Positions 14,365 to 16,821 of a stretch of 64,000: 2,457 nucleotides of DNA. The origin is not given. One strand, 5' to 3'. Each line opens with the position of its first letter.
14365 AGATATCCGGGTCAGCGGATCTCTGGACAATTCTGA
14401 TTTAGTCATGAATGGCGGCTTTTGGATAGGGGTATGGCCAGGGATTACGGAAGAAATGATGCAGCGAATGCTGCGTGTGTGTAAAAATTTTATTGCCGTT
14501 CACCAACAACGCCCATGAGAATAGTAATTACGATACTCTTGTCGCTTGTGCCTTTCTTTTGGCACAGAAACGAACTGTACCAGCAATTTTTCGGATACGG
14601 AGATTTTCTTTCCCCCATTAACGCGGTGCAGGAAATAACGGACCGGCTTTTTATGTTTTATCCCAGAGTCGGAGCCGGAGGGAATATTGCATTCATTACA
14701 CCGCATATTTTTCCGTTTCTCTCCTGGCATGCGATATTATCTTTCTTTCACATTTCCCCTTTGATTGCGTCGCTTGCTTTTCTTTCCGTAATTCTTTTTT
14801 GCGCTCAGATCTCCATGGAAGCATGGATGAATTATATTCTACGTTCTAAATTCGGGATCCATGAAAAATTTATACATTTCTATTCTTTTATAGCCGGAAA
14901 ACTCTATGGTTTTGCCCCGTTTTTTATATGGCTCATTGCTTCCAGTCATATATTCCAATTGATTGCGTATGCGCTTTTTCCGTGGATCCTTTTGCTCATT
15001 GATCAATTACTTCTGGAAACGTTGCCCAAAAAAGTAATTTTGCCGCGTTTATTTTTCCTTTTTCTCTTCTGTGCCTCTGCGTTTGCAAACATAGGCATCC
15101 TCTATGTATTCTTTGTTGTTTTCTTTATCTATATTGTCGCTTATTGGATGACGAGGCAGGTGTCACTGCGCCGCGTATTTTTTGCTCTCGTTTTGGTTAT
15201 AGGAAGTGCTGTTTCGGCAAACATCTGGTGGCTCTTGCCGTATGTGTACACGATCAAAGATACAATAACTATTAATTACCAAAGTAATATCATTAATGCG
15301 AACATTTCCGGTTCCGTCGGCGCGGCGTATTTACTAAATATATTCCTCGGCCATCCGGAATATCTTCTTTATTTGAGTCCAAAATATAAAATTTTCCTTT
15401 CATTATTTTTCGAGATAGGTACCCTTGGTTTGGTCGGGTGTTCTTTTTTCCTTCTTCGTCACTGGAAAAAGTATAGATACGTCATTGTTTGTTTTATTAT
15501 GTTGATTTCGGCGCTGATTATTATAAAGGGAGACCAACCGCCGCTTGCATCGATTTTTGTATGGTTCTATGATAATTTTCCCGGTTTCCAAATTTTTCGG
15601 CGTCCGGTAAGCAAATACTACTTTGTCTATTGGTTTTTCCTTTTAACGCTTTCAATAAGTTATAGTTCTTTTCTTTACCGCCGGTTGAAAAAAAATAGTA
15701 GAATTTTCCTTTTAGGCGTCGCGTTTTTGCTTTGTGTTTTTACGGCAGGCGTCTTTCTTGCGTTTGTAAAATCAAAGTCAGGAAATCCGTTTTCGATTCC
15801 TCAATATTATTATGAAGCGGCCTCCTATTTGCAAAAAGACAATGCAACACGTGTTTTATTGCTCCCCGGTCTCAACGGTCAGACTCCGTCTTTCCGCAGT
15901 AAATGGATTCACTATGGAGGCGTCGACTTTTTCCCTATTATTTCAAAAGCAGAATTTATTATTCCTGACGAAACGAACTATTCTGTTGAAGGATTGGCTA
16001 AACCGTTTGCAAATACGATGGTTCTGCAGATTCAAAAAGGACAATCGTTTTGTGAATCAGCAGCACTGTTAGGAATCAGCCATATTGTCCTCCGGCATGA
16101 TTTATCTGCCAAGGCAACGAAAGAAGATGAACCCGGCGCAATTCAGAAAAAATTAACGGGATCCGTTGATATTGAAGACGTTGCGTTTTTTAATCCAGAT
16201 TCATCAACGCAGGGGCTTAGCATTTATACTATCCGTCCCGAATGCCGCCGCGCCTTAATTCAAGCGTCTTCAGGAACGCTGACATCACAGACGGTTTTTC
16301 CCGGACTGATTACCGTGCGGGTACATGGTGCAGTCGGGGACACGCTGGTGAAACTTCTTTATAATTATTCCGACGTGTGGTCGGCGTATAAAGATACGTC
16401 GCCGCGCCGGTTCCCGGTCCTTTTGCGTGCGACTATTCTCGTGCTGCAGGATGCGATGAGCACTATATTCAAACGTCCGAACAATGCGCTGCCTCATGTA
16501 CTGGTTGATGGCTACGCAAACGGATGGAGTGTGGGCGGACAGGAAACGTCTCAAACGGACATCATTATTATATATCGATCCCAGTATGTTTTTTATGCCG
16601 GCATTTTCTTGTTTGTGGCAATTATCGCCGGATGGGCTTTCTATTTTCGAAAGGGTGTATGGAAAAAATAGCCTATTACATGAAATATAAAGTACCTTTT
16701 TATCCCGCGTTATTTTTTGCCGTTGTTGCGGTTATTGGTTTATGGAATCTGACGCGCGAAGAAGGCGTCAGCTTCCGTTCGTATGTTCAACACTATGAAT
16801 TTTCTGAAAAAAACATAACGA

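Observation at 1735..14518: CDP-3,6-dideoxyhexose core (ddhA-ddhB ... ddhC) combined with a YerE-like ThDP enzyme, a DmpF/DmpG-type aldehyde-dehydrogenase/aldolase pair and an AspC-type aminotransferase: candidate pathway for a novel C-branched or extended deoxysugar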

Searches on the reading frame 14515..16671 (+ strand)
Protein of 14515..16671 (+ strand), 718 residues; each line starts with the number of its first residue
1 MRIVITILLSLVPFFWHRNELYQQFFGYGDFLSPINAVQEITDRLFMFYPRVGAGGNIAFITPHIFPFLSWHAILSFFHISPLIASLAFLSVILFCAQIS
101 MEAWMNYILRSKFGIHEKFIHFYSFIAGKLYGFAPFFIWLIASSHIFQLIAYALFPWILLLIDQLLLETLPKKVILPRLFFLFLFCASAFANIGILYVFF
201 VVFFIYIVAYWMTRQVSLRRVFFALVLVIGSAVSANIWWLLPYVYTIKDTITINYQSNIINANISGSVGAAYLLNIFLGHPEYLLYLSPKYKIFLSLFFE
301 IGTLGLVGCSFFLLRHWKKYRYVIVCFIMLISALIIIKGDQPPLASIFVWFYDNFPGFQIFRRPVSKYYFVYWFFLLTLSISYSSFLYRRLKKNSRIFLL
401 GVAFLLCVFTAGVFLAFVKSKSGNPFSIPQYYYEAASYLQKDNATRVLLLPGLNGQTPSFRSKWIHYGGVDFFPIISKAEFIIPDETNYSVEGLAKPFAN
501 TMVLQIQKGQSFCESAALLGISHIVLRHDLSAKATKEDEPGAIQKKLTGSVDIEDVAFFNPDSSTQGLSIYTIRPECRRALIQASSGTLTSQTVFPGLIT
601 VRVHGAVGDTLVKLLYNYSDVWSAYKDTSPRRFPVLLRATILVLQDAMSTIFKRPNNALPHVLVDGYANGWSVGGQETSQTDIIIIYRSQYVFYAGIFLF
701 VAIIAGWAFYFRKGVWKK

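Call 5: search_protein_families(library=pfam, proteins=[window:14515-16671:+])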
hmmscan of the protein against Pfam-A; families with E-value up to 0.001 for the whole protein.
window:14515-16671:+ (718 aa): 1 family
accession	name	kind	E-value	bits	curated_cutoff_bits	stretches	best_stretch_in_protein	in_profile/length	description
PF11847.13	GT-C_AftD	-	1.8e-11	43.2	26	1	400-564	383-544/661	Alpha-(1->3)-arabinofuranosyltransferase, N-terminal GT-C domain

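Call 6: search_protein_families(library=ncbifam, proteins=[window:14515-16671:+])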
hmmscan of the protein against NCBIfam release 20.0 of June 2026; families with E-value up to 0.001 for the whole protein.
window:14515-16671:+ (718 aa): 0 families
